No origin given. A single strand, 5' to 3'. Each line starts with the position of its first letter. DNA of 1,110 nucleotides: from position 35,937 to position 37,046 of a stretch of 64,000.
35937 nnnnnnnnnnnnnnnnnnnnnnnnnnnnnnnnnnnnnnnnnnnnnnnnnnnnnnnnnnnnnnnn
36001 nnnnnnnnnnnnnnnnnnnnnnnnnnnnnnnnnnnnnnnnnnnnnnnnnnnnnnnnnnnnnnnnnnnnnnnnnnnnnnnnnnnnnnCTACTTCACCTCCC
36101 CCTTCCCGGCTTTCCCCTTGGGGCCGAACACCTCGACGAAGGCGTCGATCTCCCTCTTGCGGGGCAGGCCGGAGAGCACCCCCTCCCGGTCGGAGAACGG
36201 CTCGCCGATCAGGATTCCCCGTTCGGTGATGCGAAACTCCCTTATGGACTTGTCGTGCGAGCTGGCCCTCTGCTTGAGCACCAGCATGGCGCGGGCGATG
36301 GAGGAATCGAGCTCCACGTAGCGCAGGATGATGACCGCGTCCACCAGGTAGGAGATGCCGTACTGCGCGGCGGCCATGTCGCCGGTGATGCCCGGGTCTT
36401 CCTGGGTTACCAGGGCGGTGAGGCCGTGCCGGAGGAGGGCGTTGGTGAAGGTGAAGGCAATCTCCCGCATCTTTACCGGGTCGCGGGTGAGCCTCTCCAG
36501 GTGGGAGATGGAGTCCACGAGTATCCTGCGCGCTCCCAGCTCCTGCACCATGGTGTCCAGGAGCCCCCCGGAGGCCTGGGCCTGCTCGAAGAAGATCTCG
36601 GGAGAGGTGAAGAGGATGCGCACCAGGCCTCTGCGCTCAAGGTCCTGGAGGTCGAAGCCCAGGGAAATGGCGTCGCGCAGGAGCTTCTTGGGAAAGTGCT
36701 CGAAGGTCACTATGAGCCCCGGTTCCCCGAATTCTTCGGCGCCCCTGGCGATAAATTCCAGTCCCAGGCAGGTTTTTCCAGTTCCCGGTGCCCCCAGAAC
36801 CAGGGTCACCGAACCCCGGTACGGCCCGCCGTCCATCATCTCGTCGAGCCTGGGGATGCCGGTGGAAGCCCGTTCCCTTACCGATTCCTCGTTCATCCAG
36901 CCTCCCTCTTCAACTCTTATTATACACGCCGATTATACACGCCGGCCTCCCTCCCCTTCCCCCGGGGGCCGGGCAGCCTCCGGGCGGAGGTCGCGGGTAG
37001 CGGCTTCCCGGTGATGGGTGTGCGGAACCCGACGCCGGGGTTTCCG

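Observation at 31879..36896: KaiC-like ATPase, receiver, split membrane protein, multi-PAS HK and dead-amidase PG-binding protein form one uncharacterised signalling module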

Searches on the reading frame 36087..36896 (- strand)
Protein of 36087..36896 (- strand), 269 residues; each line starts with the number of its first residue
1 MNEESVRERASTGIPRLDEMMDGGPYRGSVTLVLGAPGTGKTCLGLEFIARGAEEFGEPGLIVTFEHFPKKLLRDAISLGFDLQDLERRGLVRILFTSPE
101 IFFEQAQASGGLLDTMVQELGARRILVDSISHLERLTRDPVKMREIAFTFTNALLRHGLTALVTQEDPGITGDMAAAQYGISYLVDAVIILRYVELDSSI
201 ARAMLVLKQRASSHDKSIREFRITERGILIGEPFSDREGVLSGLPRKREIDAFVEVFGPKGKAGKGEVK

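Call 3: search_protein_families(library=pfam, proteins=[window:36087-36896:-], max_evalue=0.01)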
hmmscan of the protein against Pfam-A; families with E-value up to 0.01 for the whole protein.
window:36087-36896:- (269 aa): 2 families
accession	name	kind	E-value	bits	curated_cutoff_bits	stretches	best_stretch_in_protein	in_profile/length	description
PF06745.19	ATPase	-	8.8e-50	169.7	26.6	1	11-232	2-228/231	KaiC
PF13481.12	AAA_25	-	4e-05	23.8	27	1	10-133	15-155/195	AAA domain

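Call 4: search_protein_families(library=ncbifam, proteins=[window:36087-36896:-], max_evalue=0.01)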
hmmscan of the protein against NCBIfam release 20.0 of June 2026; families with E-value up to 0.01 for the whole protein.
window:36087-36896:- (269 aa): 14 families
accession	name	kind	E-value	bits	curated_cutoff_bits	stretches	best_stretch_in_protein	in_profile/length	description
NF006799.0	PRK09302.1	equivalog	5.5e-52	177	408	1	2-250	247-491/515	circadian clock protein KaiC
TIGR02655.1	circ_KaiC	equivalog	5.1e-38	130.9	546.25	1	5-251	240-482/484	circadian clock protein KaiC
TIGR03880.1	KaiC_arch_3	hypoth_equivalog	9.8e-37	126.6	249.45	1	13-230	1-217/224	KaiC domain-containing protein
TIGR03881.1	KaiC_arch_4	hypoth_equivalog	2.5e-27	96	247.8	1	8-230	1-228/231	KaiC domain-containing protein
TIGR03877.1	thermo_KaiC_1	hypoth_equivalog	6.6e-27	94.5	307.25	1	8-230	2-232/238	KaiC domain-containing protein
NF004723.0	PRK06067.1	subfamily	2.7e-11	43.4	194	1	5-213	11-216/243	flagellar accessory protein FlaH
NF052589.1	ArlH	equivalog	7.2e-08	32.4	215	1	15-224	7-216/229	archaellum protein ArlH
TIGR02237.1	recomb_radB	equivalog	3.8e-07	30.2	172.4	1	17-228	1-209/210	DNA repair and recombination protein RadB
NF006861.0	PRK09361.1-1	equivalog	1.1e-06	28.3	278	1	8-228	3-227/235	DNA repair and recombination protein RadB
TIGR03878.1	thermo_KaiC_2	hypoth_equivalog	1e-05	25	232.2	1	24-204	32-215/259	KaiC domain-containing protein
TIGR03600.1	phage_DnaB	exception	0.00022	20.3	498.65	1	2-66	169-232/421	phage replicative helicase, DnaB family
TIGR00416.1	sms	equivalog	0.00044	19.1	403.05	1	7-80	73-145/454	DNA repair protein RadA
NF004629.0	PRK05973.1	equivalog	0.0011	18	156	1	27-88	63-123/237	DNA helicase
TIGR00665.1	DnaB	equivalog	0.0047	15.8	385.25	1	10-72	178-239/435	replicative DNA helicase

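Call 7: find_encoding_contigs(protein=window:36087-36896:-, flank=10000, max_places=6)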
Protein window:36087-36896:- (269 aa): 12 contigs read that carry it; 6 places shown.
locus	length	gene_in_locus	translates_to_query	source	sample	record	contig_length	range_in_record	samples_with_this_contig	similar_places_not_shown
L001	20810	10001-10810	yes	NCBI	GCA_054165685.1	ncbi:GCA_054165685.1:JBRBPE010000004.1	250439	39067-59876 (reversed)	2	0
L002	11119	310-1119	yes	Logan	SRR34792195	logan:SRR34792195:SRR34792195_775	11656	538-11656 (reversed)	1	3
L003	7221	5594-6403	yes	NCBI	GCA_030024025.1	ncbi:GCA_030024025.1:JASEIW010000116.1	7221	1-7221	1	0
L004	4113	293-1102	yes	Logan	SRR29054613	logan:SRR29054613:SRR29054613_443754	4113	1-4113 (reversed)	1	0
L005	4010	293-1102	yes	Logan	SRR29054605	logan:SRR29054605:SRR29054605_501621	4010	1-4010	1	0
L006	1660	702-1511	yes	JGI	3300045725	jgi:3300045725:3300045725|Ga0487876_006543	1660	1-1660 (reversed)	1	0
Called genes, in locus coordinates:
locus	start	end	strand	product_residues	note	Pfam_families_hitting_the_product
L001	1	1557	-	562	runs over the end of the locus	PF12773:DZR (faint), PF13240:Zn_Ribbon_1 (weak), PF24463:DUF7577 (faint)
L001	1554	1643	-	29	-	-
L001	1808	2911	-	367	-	PF00643:zf-B_box (faint), PF22586:ANCHR-like_BBOX (faint), PF02517:Rce1-like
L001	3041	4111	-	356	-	PF02517:Rce1-like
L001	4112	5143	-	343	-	PF01118:Semialdhyde_dh, PF02774:Semialdhyde_dhC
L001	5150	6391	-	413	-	PF00696:AA_kinase, PF01842:ACT, PF22468:ACT_9, PF01842:ACT, PF13840:ACT_7, PF22468:ACT_9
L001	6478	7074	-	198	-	PF14520:HHH_5 (faint), PF21176:RecR_HhH, PF00633:HHH (weak), PF02132:RecR_ZnF, PF01751:Toprim, PF13662:Toprim_4, PF21175:RecR_C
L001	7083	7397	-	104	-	PF02575:YbaB_DNA_bd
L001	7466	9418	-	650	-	PF05496:RuvB_N (faint), PF13177:DNA_pol3_delta2, PF00004:AAA, PF07728:AAA_5 (faint), PF13401:AAA_22 (weak), PF22608:DNAX_ATPase_lid, PF12169:DNA_pol3_gamma3, PF20964:DnaX_C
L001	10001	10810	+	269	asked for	PF06745:ATPase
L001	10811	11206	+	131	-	PF00072:Response_reg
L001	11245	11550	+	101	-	-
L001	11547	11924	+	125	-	-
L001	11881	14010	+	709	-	PF08448:PAS_4, PF00989:PAS, PF08448:PAS_4, PF13188:PAS_8, PF13426:PAS_9, PF08447:PAS_3 (weak), PF00512:HisKA, PF02518:HATPase_c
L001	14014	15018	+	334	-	PF01471:PG_binding_1, PF08823:PG_binding_2 (weak), PF01520:Amidase_3 (weak)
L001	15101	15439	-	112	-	PF03780:Asp23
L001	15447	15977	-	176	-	PF03975:CheD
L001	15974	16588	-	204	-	PF13690:CheX (faint), PF04509:CheC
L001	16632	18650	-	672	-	PF01627:Hpt, PF07194:P2, PF02895:H-kinase_dim, PF02518:HATPase_c, PF01584:CheW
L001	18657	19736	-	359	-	PF00072:Response_reg, PF01339:CheB_methylest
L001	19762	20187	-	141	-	PF00072:Response_reg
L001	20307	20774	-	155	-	PF01584:CheW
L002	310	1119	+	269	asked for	PF06745:ATPase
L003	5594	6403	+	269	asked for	PF06745:ATPase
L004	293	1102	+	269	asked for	PF06745:ATPase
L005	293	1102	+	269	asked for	PF06745:ATPase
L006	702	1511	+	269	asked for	PF06745:ATPase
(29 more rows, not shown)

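Call 9: find_homologous_proteins(query=window:36087-36896:-, max_evalue=1e-10)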
Query window:36087-36896:- (269 aa): 1081 proteins with E <= 1e-10 among 3079 candidates; the best 120 are listed.
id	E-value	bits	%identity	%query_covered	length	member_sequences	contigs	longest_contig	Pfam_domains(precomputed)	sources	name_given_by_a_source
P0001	2.0e-169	580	100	100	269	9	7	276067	PF06745.20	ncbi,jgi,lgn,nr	ncbi:RAD55 family ATPase [Candidatus Solincola sp.]|jgi:circadian clock protein KaiC|nr:ATPase domai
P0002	7.0e-161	552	96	99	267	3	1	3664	PF06745.20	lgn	-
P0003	1.9e-152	524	90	100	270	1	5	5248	PF06745.20,PF23442.2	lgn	-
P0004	1.1e-147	508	87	100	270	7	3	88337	PF06745.20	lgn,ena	-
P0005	6.3e-147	506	87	97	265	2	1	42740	PF06745.20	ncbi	-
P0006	7.4e-145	499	83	100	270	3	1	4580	PF06745.20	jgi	-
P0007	1.3e-141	489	83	96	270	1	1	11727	PF06745.20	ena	-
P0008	4.4e-140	484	82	100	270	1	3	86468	PF06745.20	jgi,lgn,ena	jgi:circadian clock protein KaiC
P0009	1.8e-139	481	83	100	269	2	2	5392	PF06745.20,PF13481.13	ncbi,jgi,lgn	-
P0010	1.9e-139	481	81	100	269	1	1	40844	PF06745.20,PF13481.13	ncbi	ncbi:MAG: ATPase domain-containing protein [Actinomycetota bacterium]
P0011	3.6e-139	481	83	100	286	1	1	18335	PF06745.20,PF13481.13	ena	-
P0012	5.7e-139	480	81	99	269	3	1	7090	PF06745.20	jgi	jgi:circadian clock protein KaiC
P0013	1.2e-138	479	82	100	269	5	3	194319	PF06745.20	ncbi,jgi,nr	ncbi:MAG: ATPase [Actinobacteria bacterium]|jgi:circadian clock protein KaiC|nr:MAG: ATPase [Actinom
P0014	4.5e-138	477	82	96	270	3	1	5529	PF06745.20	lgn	-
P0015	4.8e-138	477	81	96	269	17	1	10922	PF06745.20,PF13481.13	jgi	-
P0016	6.1e-138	477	82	96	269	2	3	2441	PF06745.20,PF13481.13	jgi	jgi:circadian clock protein KaiC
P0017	6.2e-138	476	82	100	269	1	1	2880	PF06745.20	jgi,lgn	jgi:circadian clock protein KaiC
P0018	1.0e-137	476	82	96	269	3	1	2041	PF06745.20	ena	-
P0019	1.8e-137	475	79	99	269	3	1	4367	PF06745.20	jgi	jgi:circadian clock protein KaiC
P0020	2.0e-137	475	79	100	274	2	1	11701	PF06745.20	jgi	jgi:circadian clock protein KaiC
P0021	5.3e-137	473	80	98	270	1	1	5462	PF06745.20,PF13481.13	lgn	-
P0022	6.4e-137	473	80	100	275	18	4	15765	PF06745.20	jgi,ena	-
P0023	8.7e-137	473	82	97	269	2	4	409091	PF06745.20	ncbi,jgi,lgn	jgi:circadian clock protein KaiC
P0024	1.0e-136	473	83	100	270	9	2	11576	PF06745.20,PF13481.13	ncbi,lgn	-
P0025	1.8e-136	472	79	100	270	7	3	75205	PF06745.20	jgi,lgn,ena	jgi:circadian clock protein KaiC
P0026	1.8e-136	472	83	96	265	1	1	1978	PF06745.20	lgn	-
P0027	2.1e-136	471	79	99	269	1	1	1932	PF06745.20,PF13481.13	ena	-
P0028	1.2e-135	469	82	97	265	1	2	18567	PF06745.20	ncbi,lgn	-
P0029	2.0e-135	468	81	98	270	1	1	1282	PF06745.20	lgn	-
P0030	2.6e-135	468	79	100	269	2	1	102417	PF06745.20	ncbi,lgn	-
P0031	2.9e-135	468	80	96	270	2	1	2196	PF06745.20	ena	-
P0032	4.7e-135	467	80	100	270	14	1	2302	PF06745.20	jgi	jgi:circadian clock protein KaiC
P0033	1.0e-134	466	81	100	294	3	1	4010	PF06745.20,PF23442.2,PF13481.13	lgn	-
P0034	1.9e-134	465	79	100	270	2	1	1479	PF06745.20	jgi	jgi:circadian clock protein KaiC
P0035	9.5e-134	463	79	99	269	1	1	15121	PF06745.20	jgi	jgi:circadian clock protein KaiC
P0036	2.4e-133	461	78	100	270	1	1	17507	PF06745.20,PF13481.13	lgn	-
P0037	1.8e-132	459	82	96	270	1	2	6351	PF06745.20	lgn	-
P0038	2.1e-132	458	80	97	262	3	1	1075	PF06745.20,PF13481.13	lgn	-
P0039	6.1e-132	457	77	100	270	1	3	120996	PF06745.20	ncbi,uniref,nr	ncbi:MAG: hypothetical protein A2V52_02065 [Actinobacteria bacterium RBG_19FT_COMBO_54_7]|uniref:Kai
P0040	1.3e-131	456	77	100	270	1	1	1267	PF06745.20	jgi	jgi:circadian clock protein KaiC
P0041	5.7e-131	454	79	98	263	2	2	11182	PF06745.20,PF13481.13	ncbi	-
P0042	8.7e-131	453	78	100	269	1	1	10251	PF06745.20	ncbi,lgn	-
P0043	1.1e-130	453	76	100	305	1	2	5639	PF06745.20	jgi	jgi:circadian clock protein KaiC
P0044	1.2e-129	449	79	98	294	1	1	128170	PF06745.20,PF13481.13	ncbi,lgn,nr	ncbi:MAG: ATPase domain-containing protein [Actinomycetota bacterium]|nr:ATPase domain-containing pr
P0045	1.4e-129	449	78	100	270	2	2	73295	PF06745.20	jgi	-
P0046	5.6e-109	382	68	96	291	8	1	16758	PF06745.20,PF13481.13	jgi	jgi:circadian clock protein KaiC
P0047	2.9e-108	379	67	96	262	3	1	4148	PF06745.20,PF23442.2,PF13481.13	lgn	-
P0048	8.0e-108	378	67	96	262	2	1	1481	PF06745.20,PF23442.2,PF13481.13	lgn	-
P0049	1.0e-106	374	63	97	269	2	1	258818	PF06745.20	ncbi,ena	-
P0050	1.1e-105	371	62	99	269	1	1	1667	PF06745.20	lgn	-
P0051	8.4e-102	358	64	97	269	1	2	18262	PF06745.20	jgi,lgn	jgi:circadian clock protein KaiC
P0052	2.3e-100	353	61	94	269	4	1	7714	PF06745.20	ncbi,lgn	-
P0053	2.6e-100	353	58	97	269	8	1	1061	PF06745.20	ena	-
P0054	1.5e-99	351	62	94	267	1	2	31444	PF06745.20,PF23442.2,PF13481.13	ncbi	-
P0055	1.1e-98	348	61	94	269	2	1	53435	PF06745.20,PF13481.13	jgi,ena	-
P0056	4.4e-98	346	62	97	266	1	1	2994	PF06745.20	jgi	jgi:circadian clock protein KaiC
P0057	4.2e-97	343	61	94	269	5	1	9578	PF06745.20,PF13481.13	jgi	jgi:circadian clock protein KaiC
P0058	6.0e-97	342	58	99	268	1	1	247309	PF06745.20,PF13481.13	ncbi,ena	-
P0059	7.5e-97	342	61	96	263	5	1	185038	PF06745.20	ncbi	-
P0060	1.6e-94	334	47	82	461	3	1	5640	PF06745.20,PF07088.17,PF13479.13,PF03796.22,PF05625.18,PF23442.2,PF13401.13,PF09848.16,PF13481.13,PF20720.4,PF13191.13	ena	-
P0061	1.8e-94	334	61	93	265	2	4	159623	PF06745.20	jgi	jgi:circadian clock protein KaiC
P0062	1.5e-92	328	58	97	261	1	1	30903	PF06745.20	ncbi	-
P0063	8.9e-92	325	59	91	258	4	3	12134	PF06745.20,PF23442.2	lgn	-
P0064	2.4e-90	321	60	87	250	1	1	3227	PF06745.20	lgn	-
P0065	2.2e-89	317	62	87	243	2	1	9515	PF06745.20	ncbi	-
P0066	1.6e-86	308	56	97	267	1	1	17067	PF06745.20,PF13481.13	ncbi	ncbi:MAG: RAD55 family ATPase [Candidatus Geothermincolia bacterium]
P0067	2.9e-86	307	55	89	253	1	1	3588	PF06745.20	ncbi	-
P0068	1.7e-84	301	57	89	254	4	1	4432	PF06745.20,PF23442.2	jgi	-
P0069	2.7e-84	301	52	95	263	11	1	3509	PF06745.20,PF23442.2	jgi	-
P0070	1.5e-83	298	55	88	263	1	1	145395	PF06745.20,PF23442.2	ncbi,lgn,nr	ncbi:MAG: ATPase domain-containing protein [Actinomycetota bacterium]|nr:ATPase domain-containing pr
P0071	1.8e-83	298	56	88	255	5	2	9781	PF06745.20,PF23442.2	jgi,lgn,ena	jgi:circadian clock protein KaiC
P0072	2.8e-83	297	55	88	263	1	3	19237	PF06745.20,PF23442.2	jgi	jgi:circadian clock protein KaiC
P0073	4.0e-83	297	57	88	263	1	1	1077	PF06745.20,PF23442.2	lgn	-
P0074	5.0e-83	297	56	89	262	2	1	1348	PF06745.20,PF13481.13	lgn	-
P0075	5.3e-83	297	56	89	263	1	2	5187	PF06745.20,PF23442.2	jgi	jgi:circadian clock protein KaiC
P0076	6.7e-83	296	56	88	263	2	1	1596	PF06745.20,PF23442.2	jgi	jgi:circadian clock protein KaiC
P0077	7.3e-83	296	56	88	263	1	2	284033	PF06745.20,PF23442.2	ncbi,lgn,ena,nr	ncbi:MAG: ATPase [Actinobacteria bacterium]|nr:ATPase [Actinomycetota bacterium]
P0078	8.3e-83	296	56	88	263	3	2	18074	PF06745.20,PF23442.2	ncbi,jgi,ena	-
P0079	1.0e-82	296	54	89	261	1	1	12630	PF06745.20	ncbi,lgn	-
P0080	1.3e-82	295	55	91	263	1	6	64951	PF06745.20,PF23442.2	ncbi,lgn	-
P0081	1.6e-82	295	54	91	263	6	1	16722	PF06745.20,PF23442.2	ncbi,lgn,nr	ncbi:MAG: hypothetical protein JW854_13975 [Actinobacteria bacterium]|nr:hypothetical protein [Actin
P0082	2.9e-82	294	56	88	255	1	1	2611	PF06745.20,PF23442.2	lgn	-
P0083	3.5e-82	294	53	94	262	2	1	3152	PF06745.20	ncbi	-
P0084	4.7e-82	293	56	88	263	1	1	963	PF06745.20,PF23442.2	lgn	-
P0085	1.4e-81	292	56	88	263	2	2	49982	PF06745.20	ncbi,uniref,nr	ncbi:MAG: hypothetical protein A2W01_07875 [Candidatus Solincola sediminis]|uniref:KaiC domain-conta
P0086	2.5e-81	291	53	90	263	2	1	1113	PF06745.20,PF23442.2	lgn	-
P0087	2.7e-81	291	55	88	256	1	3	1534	PF06745.20,PF23442.2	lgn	-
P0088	2.9e-81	291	55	93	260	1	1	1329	PF06745.20,PF03796.22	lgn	-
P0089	4.9e-81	290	55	93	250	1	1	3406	PF06745.20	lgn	-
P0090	5.8e-81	290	55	88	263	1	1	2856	PF06745.20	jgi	jgi:circadian clock protein KaiC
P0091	8.0e-81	289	55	88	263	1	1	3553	PF06745.20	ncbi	-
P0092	1.3e-80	289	55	90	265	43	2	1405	PF06745.20,PF23442.2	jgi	jgi:circadian clock protein KaiC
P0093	1.8e-80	288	54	88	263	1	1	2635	PF06745.20,PF23442.2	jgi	jgi:circadian clock protein KaiC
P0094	3.3e-80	287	55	89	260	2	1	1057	PF06745.20,PF03796.22,PF23442.2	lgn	-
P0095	1.6e-79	285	40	82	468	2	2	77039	PF06745.20,PF07088.17,PF13479.13,PF03796.22,PF05625.18,PF13401.13,PF09848.16,PF13481.13,PF13191.13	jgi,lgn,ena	-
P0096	3.7e-79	284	54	88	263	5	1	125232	PF06745.20,PF23442.2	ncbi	-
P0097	2.4e-78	281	54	89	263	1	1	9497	PF06745.20,PF23442.2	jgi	jgi:circadian clock protein KaiC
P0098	2.6e-77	278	56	89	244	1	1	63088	PF06745.20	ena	-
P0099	6.0e-77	277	52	93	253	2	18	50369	PF06745.20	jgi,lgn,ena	-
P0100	1.1e-76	276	52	93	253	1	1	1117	PF06745.20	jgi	jgi:circadian clock protein KaiC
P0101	1.1e-76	276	52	93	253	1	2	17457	PF06745.20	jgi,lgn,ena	jgi:circadian clock protein KaiC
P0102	1.6e-76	275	52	93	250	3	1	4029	PF06745.20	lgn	-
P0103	2.7e-76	275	50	93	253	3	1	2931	PF06745.20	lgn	-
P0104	6.4e-76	273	51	93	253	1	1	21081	PF06745.20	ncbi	-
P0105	6.8e-76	273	50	89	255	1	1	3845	PF06745.20,PF23442.2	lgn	-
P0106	7.3e-76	273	51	93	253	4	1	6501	PF06745.20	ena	-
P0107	7.4e-76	273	50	93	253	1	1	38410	PF06745.20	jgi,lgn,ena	-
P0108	7.4e-76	273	52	93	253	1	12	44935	PF06745.20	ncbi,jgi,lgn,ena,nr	ncbi:MAG: ATPase [Chloroflexi bacterium]|nr:MAG: ATPase [Chloroflexota bacterium] RLC90150.1 MAG: AT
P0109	8.8e-76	273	49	93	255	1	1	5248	PF06745.20,PF13481.13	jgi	-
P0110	9.0e-76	273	51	95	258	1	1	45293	PF06745.20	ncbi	-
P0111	9.3e-76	273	50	95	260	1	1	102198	PF06745.20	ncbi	-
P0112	1.3e-75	272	50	93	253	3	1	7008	PF06745.20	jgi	jgi:circadian clock protein KaiC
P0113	1.5e-75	272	50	93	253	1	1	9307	PF06745.20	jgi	-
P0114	2.5e-75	271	49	88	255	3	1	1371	PF06745.20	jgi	-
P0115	3.0e-75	271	50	93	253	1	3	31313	PF06745.20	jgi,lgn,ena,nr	nr:ATPase [Anaerolineae bacterium]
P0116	3.9e-75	271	52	93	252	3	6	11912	PF06745.20,PF13481.13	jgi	-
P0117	4.3e-75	271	51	93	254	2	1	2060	PF06745.20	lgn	-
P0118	4.8e-75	270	50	93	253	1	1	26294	PF06745.20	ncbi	-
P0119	6.0e-75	270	50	93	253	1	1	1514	PF06745.20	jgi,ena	-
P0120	6.4e-75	270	50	93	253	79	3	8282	PF06745.20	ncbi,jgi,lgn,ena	-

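Call 10: find_encoding_contigs(protein=P0049, flank=8000, max_places=2)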
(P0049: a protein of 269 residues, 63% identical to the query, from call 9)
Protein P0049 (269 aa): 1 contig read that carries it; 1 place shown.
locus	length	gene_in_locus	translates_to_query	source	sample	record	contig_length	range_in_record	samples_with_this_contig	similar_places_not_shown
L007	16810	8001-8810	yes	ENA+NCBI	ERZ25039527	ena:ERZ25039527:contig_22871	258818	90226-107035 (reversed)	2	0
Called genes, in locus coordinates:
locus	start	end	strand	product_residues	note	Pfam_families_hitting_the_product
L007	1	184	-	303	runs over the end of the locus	-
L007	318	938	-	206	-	PF02517:Rce1-like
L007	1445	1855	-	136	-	PF02517:Rce1-like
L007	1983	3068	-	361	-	PF01118:Semialdhyde_dh, PF02774:Semialdhyde_dhC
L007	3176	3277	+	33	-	-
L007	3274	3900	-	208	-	PF22468:ACT_9, PF01842:ACT, PF13840:ACT_7, PF01842:ACT, PF22468:ACT_9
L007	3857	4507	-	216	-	PF00696:AA_kinase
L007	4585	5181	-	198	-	PF21176:RecR_HhH, PF02132:RecR_ZnF, PF01751:Toprim, PF13662:Toprim_4, PF21175:RecR_C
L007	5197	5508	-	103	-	PF02575:YbaB_DNA_bd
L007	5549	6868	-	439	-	PF12169:DNA_pol3_gamma3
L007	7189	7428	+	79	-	-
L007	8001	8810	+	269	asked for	PF06745:ATPase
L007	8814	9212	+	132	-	PF00072:Response_reg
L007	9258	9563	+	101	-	-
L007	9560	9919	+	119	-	-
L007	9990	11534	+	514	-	PF13188:PAS_8 (faint), PF08448:PAS_4, PF13426:PAS_9 (weak), PF00989:PAS, PF08448:PAS_4, PF13426:PAS_9, PF00512:HisKA, PF02518:HATPase_c, +2 more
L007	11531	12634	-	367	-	PF01041:DegT_DnrJ_EryC1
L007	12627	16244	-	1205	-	PF09586:YfhO, PF00535:Glycos_transf_2, PF10111:Glyco_tranf_2_2 (weak), PF13641:Glyco_tranf_2_3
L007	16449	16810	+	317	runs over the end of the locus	PF20030:bpMoxR (weak), PF07726:AAA_3, PF07728:AAA_5, PF00004:AAA (weak), PF17863:AAA_lid_2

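Call 11: find_encoding_contigs(protein=P0077, flank=8000, max_places=2)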
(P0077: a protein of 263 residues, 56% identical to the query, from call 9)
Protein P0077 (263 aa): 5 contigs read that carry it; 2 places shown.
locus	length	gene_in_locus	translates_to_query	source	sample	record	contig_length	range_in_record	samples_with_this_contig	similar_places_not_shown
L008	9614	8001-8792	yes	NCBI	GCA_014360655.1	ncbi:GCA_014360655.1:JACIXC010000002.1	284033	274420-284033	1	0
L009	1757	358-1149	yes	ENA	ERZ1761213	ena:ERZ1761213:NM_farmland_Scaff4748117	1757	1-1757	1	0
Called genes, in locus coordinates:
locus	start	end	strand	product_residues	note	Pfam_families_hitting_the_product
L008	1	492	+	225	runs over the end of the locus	-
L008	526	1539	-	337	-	PF18152:DAHP_snth_FXD, PF00793:DAHP_synth_1, PF03102:NeuB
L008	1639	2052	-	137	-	PF00571:CBS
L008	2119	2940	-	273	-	-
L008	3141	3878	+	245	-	PF00583:Acetyltransf_1 (faint)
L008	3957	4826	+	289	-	PF04055:Radical_SAM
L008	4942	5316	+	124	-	PF00072:Response_reg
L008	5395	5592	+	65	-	-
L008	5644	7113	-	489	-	PF02629:CoA_binding, PF13380:CoA_binding_2, PF13607:Succ_CoA_lig, PF19045:Ligase_CoA_2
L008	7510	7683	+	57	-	-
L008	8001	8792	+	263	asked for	PF06745:ATPase, PF23442:DUF7125 (faint)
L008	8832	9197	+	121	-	-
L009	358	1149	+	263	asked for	PF06745:ATPase, PF23442:DUF7125 (faint)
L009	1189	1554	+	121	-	-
